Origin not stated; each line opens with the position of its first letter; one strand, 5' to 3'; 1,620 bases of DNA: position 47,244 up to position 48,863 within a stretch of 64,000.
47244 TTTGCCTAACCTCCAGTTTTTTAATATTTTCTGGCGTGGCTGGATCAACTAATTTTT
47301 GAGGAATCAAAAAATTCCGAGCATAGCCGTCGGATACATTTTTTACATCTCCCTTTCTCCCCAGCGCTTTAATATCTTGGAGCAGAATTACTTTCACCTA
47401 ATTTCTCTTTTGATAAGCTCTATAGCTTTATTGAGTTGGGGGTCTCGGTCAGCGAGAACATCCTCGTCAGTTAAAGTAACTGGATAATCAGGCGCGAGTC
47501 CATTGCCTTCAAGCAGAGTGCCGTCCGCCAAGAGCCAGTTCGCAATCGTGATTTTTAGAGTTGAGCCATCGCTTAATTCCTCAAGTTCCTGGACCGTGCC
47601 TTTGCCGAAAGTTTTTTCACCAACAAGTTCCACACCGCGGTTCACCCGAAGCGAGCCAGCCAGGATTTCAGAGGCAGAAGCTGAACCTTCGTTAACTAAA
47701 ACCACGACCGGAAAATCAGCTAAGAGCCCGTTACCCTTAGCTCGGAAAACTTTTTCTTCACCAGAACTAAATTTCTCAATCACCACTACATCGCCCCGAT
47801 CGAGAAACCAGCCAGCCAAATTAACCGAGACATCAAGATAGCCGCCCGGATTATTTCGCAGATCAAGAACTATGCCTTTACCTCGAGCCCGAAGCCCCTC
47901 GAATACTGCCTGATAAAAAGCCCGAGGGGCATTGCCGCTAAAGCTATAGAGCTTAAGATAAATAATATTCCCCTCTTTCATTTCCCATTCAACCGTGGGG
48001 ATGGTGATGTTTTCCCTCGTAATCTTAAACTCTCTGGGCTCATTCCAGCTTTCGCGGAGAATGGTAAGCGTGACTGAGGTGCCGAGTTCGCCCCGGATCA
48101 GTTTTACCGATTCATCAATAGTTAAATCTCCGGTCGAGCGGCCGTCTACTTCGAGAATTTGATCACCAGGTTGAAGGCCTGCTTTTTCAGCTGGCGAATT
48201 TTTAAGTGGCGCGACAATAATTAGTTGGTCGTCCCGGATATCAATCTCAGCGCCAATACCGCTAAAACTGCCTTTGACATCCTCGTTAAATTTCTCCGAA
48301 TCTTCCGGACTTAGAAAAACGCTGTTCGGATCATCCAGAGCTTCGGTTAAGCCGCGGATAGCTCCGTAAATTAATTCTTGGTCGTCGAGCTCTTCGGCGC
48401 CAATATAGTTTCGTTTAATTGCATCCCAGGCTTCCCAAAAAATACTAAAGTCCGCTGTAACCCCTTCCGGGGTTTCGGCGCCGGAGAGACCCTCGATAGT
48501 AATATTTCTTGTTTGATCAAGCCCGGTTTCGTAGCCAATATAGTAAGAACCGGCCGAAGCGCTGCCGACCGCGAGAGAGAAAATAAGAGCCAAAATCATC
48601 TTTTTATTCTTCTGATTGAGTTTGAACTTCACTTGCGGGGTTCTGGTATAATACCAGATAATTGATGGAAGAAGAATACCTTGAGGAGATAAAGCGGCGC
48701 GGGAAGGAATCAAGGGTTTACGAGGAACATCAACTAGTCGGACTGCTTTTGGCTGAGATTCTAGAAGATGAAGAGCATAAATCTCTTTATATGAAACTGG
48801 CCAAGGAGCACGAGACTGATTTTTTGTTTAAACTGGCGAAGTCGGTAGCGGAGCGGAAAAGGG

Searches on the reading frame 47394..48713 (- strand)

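Call 16: search_protein_families(library=pfam, proteins=[window:47394-48713:-], max_evalue=0.001)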
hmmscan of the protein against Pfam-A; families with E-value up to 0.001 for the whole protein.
window:47394-48713:- (439 aa): 5 families
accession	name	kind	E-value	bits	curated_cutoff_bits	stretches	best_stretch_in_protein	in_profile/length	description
PF03572.23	Peptidase_S41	-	4.9e-42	143.7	24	1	250-412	2-165/165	Peptidase family S41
PF17820.7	PDZ_6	-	1.8e-15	56.8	27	1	166-220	2-54/54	PDZ domain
PF00595.29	PDZ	-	4.9e-11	43.3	23.2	1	151-219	10-81/81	PDZ domain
PF13180.12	PDZ_2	-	2.8e-10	40.8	27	1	152-222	2-71/80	PDZ domain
PF22694.1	CtpB_N-like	-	5.5e-08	33.6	27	1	53-135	4-82/85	Activating protease CtpB N-terminal domain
